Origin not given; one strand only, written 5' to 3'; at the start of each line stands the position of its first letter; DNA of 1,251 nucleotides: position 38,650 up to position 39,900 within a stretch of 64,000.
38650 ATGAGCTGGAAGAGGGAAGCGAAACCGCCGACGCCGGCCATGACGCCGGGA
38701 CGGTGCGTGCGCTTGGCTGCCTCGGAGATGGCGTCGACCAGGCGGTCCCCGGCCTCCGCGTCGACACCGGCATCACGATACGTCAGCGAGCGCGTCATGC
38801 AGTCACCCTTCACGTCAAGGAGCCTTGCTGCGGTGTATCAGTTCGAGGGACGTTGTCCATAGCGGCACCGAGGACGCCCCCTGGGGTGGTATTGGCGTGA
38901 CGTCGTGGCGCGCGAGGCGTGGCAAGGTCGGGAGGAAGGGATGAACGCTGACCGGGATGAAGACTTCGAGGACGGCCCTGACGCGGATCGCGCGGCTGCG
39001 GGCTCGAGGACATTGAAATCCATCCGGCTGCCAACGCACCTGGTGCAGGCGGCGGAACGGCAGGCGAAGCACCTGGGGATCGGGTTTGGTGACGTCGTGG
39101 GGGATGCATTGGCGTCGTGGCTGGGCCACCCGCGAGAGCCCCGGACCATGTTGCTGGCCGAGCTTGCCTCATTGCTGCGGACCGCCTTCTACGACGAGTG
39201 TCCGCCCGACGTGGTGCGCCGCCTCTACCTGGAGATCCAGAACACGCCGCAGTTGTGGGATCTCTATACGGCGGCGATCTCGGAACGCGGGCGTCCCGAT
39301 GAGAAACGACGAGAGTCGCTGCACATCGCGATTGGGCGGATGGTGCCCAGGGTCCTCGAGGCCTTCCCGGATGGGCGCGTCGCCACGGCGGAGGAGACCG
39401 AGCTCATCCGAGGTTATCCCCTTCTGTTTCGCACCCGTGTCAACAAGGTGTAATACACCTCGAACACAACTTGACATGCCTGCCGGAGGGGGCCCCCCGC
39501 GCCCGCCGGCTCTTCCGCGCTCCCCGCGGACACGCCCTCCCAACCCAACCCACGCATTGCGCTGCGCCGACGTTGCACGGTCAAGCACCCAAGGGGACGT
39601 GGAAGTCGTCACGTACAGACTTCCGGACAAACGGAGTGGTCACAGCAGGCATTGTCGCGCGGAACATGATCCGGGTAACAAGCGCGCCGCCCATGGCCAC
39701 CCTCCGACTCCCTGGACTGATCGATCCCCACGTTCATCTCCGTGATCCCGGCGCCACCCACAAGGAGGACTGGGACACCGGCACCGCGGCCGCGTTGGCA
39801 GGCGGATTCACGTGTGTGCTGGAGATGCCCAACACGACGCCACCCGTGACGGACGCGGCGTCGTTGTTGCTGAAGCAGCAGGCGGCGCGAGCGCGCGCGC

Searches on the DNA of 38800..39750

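Call 52: search_rna_families(source=window, start=38800, end=39750, threshold=evalue, max_evalue=5)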
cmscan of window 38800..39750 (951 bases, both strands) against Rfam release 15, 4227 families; matches with E-value up to 5: 1.
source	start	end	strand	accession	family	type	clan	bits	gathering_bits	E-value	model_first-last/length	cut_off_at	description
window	38854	38916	+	RF01532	TB10Cs3H2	Gene; snRNA; snoRNA; HACA-box;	-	18.2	45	2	1-69/69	no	Trypanosomatid snoRNA TB10Cs3H2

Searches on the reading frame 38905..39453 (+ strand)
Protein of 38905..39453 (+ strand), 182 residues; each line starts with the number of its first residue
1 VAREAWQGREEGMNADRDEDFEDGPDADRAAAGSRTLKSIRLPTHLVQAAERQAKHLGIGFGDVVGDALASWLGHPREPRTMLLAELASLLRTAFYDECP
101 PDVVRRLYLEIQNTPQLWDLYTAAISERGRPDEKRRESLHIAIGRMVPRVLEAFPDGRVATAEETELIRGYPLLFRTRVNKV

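Call 15: search_protein_families(library=pfam, proteins=[window:38905-39453:+])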
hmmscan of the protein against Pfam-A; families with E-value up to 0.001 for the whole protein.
window:38905-39453:+ (182 aa): 0 families

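Call 54: search_protein_families(library=pfam, proteins=[window:38905-39453:+], max_evalue=5)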
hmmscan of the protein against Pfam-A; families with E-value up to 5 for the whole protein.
window:38905-39453:+ (182 aa): 0 families

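Call 55: search_protein_families(library=phrogs, proteins=[window:38905-39453:+], max_evalue=1)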
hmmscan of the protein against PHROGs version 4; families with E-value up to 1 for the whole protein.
window:38905-39453:+ (182 aa): 2 families
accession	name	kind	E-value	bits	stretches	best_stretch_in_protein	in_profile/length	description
phrog_6506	-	transcription regulation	0.00036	21.5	1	34-76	8-50/59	Arc-like repressor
phrog_14551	-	unknown function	0.25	12.3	1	132-163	75-105/128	-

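Call 72: list_cluster_members(proteins=[P0001, P0121, window:38941-39453:+, window:27414-28013:-])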
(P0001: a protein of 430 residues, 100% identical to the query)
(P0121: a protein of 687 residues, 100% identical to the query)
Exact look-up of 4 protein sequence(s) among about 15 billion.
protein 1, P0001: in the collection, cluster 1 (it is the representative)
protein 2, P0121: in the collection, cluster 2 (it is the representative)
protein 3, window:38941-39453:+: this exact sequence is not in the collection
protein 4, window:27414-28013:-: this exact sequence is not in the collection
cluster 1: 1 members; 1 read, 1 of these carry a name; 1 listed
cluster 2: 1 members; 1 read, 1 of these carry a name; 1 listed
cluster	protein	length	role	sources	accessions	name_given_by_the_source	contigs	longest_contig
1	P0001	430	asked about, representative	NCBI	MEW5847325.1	MAG: adenylosuccinate synthase [Myxococcota bacterium]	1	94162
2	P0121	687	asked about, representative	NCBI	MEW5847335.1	MAG: aspartate carbamoyltransferase [Myxococcota bacterium]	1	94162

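Call 78: search_protein_representatives(protein=window:38941-39453:+)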
Query: 170 residues. Proteins with E-value up to 0.001 (for the whole library): 55; up to 1e-10: 16; up to 1e-30: 1. The best 55 are listed.
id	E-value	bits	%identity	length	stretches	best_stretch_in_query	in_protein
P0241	3.3e-108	375.3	100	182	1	1-170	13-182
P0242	4.9e-30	121.0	49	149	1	22-162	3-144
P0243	2.9e-25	105.4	40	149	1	23-162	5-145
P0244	3.9e-22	95.3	42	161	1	24-161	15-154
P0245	8.1e-17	78.0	41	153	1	25-166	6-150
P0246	3.8e-15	72.5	39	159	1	25-164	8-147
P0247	7.5e-15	71.6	37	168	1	22-165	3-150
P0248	9.8e-15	71.2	37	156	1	20-165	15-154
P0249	3.1e-13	66.3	34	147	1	24-163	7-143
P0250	3.4e-13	66.2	36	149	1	25-162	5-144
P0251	1.4e-12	64.1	36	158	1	22-161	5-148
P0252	2.1e-12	63.6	37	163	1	24-162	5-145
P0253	1.9e-11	60.5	34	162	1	29-162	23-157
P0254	2.0e-11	60.4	40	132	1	38-162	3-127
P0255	2.5e-11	60.1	35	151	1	23-162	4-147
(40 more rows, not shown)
